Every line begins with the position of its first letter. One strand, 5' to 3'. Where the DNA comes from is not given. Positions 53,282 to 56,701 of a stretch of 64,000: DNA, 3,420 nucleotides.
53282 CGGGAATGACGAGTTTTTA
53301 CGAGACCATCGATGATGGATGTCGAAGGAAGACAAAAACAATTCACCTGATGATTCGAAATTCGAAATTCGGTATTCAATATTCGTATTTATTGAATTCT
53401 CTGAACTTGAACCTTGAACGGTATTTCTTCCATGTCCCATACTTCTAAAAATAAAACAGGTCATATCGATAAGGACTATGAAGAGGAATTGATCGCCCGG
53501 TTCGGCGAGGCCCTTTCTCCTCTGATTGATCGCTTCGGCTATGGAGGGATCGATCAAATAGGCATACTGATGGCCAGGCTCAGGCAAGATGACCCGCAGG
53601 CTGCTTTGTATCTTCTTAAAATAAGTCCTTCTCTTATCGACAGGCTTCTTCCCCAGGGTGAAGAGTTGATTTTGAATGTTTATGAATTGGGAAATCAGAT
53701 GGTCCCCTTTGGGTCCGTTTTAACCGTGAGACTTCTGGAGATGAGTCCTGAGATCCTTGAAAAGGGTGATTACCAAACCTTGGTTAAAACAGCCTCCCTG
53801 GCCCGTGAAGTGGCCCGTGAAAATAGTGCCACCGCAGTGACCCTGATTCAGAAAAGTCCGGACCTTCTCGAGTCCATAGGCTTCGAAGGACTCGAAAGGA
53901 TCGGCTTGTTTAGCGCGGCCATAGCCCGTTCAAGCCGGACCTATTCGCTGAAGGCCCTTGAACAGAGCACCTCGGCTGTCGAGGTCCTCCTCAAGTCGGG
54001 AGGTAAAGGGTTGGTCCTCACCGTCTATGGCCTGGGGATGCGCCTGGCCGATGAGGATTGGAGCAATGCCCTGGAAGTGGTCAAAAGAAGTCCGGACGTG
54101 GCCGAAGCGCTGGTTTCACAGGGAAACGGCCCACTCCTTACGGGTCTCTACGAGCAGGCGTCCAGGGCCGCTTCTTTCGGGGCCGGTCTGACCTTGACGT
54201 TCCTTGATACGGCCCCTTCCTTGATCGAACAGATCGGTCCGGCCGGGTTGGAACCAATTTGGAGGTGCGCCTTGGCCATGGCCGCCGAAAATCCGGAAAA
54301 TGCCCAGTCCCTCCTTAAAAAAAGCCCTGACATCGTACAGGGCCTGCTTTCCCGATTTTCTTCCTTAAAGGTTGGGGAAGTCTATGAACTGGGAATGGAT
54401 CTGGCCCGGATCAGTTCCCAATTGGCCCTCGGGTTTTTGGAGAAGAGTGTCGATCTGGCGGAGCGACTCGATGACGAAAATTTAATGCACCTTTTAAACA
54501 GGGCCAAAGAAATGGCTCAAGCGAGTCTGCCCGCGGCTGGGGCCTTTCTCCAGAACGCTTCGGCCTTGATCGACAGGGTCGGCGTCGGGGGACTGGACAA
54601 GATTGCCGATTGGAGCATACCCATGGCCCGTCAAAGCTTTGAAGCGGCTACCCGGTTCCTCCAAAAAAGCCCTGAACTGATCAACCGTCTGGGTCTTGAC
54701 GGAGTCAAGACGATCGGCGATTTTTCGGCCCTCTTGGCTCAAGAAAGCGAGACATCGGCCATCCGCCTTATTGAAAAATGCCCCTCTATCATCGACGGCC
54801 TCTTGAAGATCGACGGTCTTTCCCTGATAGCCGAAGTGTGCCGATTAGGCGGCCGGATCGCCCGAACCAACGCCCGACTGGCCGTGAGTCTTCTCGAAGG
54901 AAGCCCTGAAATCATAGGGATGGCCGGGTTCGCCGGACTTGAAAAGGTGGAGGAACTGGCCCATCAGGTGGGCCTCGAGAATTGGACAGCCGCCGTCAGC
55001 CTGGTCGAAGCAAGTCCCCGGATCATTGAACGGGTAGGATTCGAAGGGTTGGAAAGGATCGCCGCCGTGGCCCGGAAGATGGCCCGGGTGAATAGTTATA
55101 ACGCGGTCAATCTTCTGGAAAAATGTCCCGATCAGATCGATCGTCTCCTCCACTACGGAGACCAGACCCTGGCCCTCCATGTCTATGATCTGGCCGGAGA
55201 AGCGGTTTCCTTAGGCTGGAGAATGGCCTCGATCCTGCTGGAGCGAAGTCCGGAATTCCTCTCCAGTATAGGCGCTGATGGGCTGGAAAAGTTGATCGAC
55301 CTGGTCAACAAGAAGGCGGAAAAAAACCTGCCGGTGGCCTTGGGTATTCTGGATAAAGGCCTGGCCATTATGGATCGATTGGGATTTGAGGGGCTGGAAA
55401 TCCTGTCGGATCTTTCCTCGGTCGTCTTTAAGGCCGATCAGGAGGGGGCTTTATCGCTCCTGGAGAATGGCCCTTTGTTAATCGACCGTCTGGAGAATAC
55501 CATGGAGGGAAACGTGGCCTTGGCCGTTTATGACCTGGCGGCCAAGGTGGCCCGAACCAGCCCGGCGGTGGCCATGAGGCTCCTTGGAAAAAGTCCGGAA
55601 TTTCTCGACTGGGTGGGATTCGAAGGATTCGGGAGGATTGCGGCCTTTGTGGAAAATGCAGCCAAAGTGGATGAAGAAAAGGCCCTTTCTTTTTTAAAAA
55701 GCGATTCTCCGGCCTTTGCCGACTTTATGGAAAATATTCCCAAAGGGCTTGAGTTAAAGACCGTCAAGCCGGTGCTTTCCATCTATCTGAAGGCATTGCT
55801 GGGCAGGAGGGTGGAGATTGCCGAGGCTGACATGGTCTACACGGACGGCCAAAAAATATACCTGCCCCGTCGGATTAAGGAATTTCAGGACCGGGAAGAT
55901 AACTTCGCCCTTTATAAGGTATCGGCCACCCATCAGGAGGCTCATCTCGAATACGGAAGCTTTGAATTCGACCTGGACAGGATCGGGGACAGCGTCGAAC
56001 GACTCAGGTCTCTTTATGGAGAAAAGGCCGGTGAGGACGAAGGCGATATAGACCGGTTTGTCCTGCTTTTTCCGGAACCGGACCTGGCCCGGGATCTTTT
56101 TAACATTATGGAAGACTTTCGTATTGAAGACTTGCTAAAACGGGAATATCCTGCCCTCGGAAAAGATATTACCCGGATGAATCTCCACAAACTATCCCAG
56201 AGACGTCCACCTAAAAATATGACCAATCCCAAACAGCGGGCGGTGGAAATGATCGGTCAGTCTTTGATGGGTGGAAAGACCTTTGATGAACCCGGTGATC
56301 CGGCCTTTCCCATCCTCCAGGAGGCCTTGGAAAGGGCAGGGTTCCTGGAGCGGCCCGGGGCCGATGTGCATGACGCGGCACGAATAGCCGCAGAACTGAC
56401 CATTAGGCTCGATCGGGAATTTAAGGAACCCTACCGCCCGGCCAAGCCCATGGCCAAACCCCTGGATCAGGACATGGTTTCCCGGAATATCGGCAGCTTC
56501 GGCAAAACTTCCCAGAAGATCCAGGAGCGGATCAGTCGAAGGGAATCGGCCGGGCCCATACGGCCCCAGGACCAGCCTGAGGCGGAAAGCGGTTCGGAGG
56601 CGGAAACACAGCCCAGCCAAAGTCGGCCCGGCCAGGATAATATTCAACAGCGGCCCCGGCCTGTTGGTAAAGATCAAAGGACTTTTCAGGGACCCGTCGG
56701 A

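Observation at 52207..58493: Orphan CbbQ/NorQ AAA+ ATPase, giant CbbO/NorD-like VWA protein and a ferritin-like gene, with no known client enzyme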

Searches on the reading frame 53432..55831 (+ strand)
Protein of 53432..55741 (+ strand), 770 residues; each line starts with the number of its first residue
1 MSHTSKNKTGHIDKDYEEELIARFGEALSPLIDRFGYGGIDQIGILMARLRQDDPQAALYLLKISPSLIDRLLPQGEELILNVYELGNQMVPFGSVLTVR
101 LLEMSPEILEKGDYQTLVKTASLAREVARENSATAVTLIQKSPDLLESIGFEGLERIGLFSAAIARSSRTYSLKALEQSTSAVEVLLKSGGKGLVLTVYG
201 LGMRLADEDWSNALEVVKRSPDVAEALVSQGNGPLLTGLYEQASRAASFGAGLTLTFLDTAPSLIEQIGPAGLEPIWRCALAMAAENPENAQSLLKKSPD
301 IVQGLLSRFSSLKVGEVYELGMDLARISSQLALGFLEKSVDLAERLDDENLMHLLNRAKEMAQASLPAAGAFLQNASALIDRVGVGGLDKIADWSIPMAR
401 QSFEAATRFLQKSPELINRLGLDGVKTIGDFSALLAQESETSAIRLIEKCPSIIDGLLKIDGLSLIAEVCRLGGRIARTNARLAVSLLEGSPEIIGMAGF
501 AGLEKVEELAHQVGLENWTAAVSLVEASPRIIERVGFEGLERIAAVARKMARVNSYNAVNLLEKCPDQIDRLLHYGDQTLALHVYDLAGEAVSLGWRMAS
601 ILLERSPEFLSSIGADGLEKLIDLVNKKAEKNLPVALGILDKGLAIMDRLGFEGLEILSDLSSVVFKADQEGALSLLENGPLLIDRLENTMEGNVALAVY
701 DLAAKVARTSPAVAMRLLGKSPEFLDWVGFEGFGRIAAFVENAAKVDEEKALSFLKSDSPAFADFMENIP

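Call 41: search_protein_representatives(protein=window:53432-55741:+)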
Query: 770 residues. Proteins with E-value up to 0.001 (for the whole library): 59; up to 1e-10: 41; up to 1e-30: 25. The best 59 are listed.
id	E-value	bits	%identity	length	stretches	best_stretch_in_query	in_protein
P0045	3.1e-169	581.3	45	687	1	14-631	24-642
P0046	4.0e-168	577.6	42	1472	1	22-770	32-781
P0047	1.9e-164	565.5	44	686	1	23-687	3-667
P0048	2.1e-134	466.2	38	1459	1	19-770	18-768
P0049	5.3e-118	412.0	38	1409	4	464-770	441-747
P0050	7.0e-115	401.7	47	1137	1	326-770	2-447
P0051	2.6e-104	366.7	32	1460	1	11-770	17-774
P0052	9.7e-102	358.2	52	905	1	428-770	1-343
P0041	2.9e-91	323.6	32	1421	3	370-770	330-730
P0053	3.3e-73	263.9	29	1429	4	406-770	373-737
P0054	6.0e-68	246.5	29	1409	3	358-770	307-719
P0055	6.0e-64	233.3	28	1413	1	68-770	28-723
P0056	1.5e-61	225.4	32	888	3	404-770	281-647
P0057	2.1e-60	221.6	28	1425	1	96-770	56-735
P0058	1.8e-57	211.9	36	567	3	388-614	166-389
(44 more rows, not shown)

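Call 43: predict_structure(alignment_id=A2)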
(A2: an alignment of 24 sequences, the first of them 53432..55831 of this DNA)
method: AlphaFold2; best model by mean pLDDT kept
length: 800 residues; sequences in the alignment: 24
mean_pLDDT: 87.9   pTM: 0.67
mean pLDDT of the five models: 87.9, 87.6, 87.4, 85.9, 84.7
residues with pLDDT >= 90: 471; 70-90: 280; 50-70: 28; < 50: 21
segments of 3 or more residues with pLDDT < 50: 1-10, 772-776, 797-800
pLDDT, mean of each block of 10 residues (from residue 1): 34 75 86 85 88 88 90 89 92 92 93 93 94 93 93 94 91 90 91 92 90 93 91 87 88 94 92 92 95 96 92 92 94 95 89 92 94 95 93 93 94 93 92 91 92 91 90 90 94 92 94 93 95 93 94 92 93 91 93 89 91 90 89 88 85 87 86 84 77 75 88 88 82 87 88 80 73 49 62 45
secondary structure, 60 per line:
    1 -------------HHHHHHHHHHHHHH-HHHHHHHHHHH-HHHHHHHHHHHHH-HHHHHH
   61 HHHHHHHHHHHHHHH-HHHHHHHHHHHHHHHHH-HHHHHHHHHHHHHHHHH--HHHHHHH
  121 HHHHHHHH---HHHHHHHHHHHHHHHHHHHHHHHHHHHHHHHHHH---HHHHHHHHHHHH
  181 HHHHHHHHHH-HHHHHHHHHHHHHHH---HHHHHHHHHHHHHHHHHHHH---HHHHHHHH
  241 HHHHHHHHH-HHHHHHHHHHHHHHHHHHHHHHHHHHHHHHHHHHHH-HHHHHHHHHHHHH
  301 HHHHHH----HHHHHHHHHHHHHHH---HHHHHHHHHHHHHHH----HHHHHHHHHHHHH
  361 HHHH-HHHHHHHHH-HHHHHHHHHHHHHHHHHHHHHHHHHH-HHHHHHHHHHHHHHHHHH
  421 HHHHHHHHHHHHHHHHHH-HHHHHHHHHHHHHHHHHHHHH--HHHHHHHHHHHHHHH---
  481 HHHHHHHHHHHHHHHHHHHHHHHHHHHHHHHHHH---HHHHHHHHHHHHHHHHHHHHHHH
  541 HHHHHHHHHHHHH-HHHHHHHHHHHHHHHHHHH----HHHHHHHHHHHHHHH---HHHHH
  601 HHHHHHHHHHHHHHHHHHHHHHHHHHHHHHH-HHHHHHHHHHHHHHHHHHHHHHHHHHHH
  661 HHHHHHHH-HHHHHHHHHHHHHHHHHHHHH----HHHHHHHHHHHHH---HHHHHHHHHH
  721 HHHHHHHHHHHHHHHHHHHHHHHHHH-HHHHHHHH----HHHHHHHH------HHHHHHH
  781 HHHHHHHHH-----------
elements in order (helices of 4 or more, strands of 3 or more residues): H14-27 H29-39 H41-53 H55-75 H77-93 H95-111 H114-128 H132-165 H169-190 H192-206 H210-229 H233-249 H251-286 H288-306 H311-325 H329-343 H348-364 H366-374 H376-401 H403-438 H440-460 H463-477 H481-514 H518-553 H555-573 H578-592 H596-631 H633-668 H670-690 H695-707 H711-746 H748-755 H760-767 H774-789
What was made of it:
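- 53591..55717 (+): N-terminal alpha-solenoid, aa 54-762: about 18-20 tandem copies of a roughly 37-aa repeat with consensus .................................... The AlphaFold2 model is all-alpha with mean pLDDT 87.9 (call 43).
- It is confidently modelled (pLDDT 87.9, call 43).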

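Call 47: fold_search(model_id=the predicted structure, library=pdb)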
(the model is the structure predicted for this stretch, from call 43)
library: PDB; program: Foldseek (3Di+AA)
matches with E <= 10: 55; with E <= 0.001: 0
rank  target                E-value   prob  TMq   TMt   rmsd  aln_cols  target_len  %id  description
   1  8ugc_A                9.6e-03  0.51  0.07  0.11  27.6       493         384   12  FD15: Flat repeat helix-turn-helix-turn protein (released 2023-12-27)
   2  7upp_A                1.5e-01  0.95  0.16  0.31  15.7       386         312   14  Crystal structure of designed heterotrimeric assembly DHT03_2arm_A21/B21/C long (released 2022-12-14)
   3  7upp_B                3.0e-01  0.82  0.15  0.31  16.2       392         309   14  Crystal structure of designed heterotrimeric assembly DHT03_2arm_A21/B21/C long (released 2022-12-14)
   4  8erw_B                3.1e-01  0.51  0.10  0.22  14.1       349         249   15  Precisely patterned nanofibers made from extendable protein multiplexes (released 2023-08-23)
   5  5cwo_A                5.3e-01  0.25  0.08  0.19  15.7       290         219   16  Crystal structure of de novo designed helical repeat protein DHR76 (released 2015-12-16)
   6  7udn_B                7.0e-01  0.09  0.06  0.11  29.1       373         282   13  Crystal structure of designed helical repeat protein RPB_PLP1_R6 in alternative conformation 2 (released 2023-03-22)
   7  8f6r_A                7.3e-01  0.12  0.07  0.15  17.9       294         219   14  CryoEM structure of designed modular protein oligomer C6-79 (released 2023-11-29)
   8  7udl_A                7.5e-01  0.13  0.07  0.15  18.7       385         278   14  Crystal structure of designed helical repeat protein RPB_PLP1_R6 bound to PLPx6 peptide (released 2023-03-22)
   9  7udn_A                7.5e-01  0.07  0.05  0.10  30.8       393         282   15  Crystal structure of designed helical repeat protein RPB_PLP1_R6 in alternative conformation 2 (released 2023-03-22)
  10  7udm_B                1.1e+00  0.07  0.05  0.11  31.0       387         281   14  Crystal structure of designed helical repeat protein RPB_PLP1_R6 in alternative conformation 1 (with peptide) (released 2023-03-22)
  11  5cwp                  1.4e+00  0.08  0.07  0.15  18.4       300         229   16  Crystal structure of de novo designed helical repeat protein DHR79 (released 2015-12-16)
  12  7rmx                  1.5e+00  0.12  0.08  0.17  18.9       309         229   16  Structure of De Novo designed tunable symmetric protein pockets (released 2022-08-03)
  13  5cwi                  1.7e+00  0.13  0.08  0.17  17.9       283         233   12  Crystal structure of de novo designed helical repeat protein DHR18 (released 2015-12-16)
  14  8fbi                  1.8e+00  0.10  0.08  0.16  21.9       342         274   13  Improving the secretion of designed protein assemblies through negative design of cryptic transmembrane domains (released 2023-03-22)
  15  6xss_A                1.8e+00  0.07  0.07  0.13  18.7       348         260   16  CryoEM structure of designed helical fusion protein C4_nat_HFuse-7900 (released 2020-12-23)
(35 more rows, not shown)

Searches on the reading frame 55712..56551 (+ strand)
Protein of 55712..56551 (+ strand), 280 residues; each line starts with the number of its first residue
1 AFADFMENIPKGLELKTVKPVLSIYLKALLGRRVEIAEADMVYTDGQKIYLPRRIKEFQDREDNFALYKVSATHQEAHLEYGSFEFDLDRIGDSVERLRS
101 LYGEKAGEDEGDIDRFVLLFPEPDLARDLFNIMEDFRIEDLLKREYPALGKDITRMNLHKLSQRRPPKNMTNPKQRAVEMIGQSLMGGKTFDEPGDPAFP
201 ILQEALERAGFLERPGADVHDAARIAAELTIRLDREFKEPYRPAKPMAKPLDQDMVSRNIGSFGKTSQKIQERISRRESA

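Call 55: search_solved_structures(query=A3, max_evalue=10, show_alignments=3)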
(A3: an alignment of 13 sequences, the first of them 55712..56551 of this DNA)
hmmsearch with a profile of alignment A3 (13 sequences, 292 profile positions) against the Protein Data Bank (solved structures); distinct sequences matched with E-value up to 10: 9.
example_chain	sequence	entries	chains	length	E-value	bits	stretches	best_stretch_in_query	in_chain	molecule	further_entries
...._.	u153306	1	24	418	0.00049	22.3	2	190-247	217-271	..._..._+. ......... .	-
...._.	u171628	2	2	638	0.036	16.2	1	11-79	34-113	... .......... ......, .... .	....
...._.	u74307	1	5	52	0.41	12.7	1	207-247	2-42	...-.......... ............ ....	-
7x7n_D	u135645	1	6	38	0.51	12.4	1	212-246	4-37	Synthetic peptide SIH-5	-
1ca1_A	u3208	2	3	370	1.5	10.9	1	59-99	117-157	ALPHA-TOXIN | PHOSPHOLIPASE C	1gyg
1qm6_A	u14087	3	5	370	1.5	10.8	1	59-99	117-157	PHOSPHOLIPASE C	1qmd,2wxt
2wxu_A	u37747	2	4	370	1.5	10.8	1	59-99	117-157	PHOSPHOLIPASE C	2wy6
1kho_A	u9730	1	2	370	1.9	10.5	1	59-99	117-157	alpha-toxin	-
4fe8_A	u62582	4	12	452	9.9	8.2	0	216-288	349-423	Maltose-binding periplasmic protein,Huntingtin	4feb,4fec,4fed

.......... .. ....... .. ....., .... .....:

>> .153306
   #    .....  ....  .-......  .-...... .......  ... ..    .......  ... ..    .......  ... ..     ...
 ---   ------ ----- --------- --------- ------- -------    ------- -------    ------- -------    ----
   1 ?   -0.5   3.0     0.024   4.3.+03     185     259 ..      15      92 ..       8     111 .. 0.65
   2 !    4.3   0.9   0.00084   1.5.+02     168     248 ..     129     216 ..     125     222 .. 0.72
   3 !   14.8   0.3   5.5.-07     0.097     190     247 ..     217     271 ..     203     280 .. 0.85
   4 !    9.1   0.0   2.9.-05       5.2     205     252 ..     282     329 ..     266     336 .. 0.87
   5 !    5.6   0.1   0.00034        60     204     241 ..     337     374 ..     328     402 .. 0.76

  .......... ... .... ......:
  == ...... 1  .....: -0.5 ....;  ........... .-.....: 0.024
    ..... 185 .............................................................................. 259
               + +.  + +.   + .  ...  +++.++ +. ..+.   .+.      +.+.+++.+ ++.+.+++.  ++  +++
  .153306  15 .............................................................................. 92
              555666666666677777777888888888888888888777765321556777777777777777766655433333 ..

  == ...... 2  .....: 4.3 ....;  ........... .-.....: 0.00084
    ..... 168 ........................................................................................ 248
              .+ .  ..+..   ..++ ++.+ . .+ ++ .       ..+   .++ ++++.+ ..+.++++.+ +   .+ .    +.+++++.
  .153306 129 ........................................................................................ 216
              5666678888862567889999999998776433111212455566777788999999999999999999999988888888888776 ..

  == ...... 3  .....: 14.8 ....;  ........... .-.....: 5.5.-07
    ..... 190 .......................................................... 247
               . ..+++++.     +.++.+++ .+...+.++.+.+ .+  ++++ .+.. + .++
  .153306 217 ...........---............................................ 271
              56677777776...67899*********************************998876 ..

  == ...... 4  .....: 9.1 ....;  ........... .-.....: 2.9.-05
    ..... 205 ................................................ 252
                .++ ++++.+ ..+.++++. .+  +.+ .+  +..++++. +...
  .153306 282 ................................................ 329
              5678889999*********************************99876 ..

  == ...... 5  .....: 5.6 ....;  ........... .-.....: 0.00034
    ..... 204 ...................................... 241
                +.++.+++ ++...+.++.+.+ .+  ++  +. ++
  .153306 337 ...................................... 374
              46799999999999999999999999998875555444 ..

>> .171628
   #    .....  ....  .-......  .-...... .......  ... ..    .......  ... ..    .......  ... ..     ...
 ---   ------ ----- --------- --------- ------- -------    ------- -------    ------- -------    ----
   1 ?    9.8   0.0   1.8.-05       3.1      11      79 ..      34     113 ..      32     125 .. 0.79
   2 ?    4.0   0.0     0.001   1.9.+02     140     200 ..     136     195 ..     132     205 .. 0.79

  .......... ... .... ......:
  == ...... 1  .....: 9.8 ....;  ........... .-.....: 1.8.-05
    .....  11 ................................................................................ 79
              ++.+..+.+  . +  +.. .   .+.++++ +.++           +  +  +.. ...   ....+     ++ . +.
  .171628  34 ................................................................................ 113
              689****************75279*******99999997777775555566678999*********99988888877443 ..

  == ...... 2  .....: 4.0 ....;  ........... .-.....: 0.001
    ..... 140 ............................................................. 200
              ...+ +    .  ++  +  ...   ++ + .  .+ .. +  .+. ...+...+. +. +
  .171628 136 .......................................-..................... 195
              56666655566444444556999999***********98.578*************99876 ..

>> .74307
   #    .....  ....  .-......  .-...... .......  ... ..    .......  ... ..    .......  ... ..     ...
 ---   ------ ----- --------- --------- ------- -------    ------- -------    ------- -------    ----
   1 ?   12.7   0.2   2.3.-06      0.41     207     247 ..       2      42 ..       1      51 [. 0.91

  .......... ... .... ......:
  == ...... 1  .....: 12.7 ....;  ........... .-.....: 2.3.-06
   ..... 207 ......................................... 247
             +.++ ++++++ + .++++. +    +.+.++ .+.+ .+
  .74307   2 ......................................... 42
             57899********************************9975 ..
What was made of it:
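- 55718..56539 (+): NorD-like N-terminal domain, aa 763-1036. Motifs: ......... (aa 804), NFALYK (824), HQEAH (834), EDFRIE (894), REYPAL (904). The profile hits the PdNorD N-terminal domain collinearly at E 0.036 (call 55).
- On NorQD proper (cNOR FeB insertase): The N-terminal-domain profile matches PdNorD only at E 0.036 (call 55).
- Checked: For the N-terminal domain it is weak (profile E 0.036 to PdNorD, call 55).
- Tried and rejected: The profile search of the PDB gave only NorD (E 0.036) and noise, for example phospholipase C at E 1.5 (call 55).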

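Call 56: search_protein_families(library=pfam, alignment_id=A3, max_evalue=5)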
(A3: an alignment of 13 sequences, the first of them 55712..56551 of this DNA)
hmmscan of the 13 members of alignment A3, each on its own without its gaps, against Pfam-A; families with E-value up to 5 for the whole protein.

A. member 1, window:55712-56551:+ (280 aa): 0 families

B. families by the number of members that match (of 13 scanned): 6 families
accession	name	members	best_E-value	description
PF06213.17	CobT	2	0.0021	Cobalamin biosynthesis protein CobT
PF10090.15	HPTransfase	1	0.001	Histidine phosphotransferase C-terminal domain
PF04655.20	APH_6_hur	1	0.0069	Aminoglycoside/hydroxyurea antibiotic resistance kinase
PF01886.21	DUF61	1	0.13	Protein of unknown function DUF61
PF16888.10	YwqH-like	1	0.15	YwqH-like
PF10689.14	DUF2496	1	0.24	Protein of unknown function (DUF2496)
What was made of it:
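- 55718..56539 (+): Two members weakly match Pfam CobT (call 56).
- Tried and rejected: Scanning 13 members at E<=5 gave no Pfam metallopeptidase hit (call 56).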
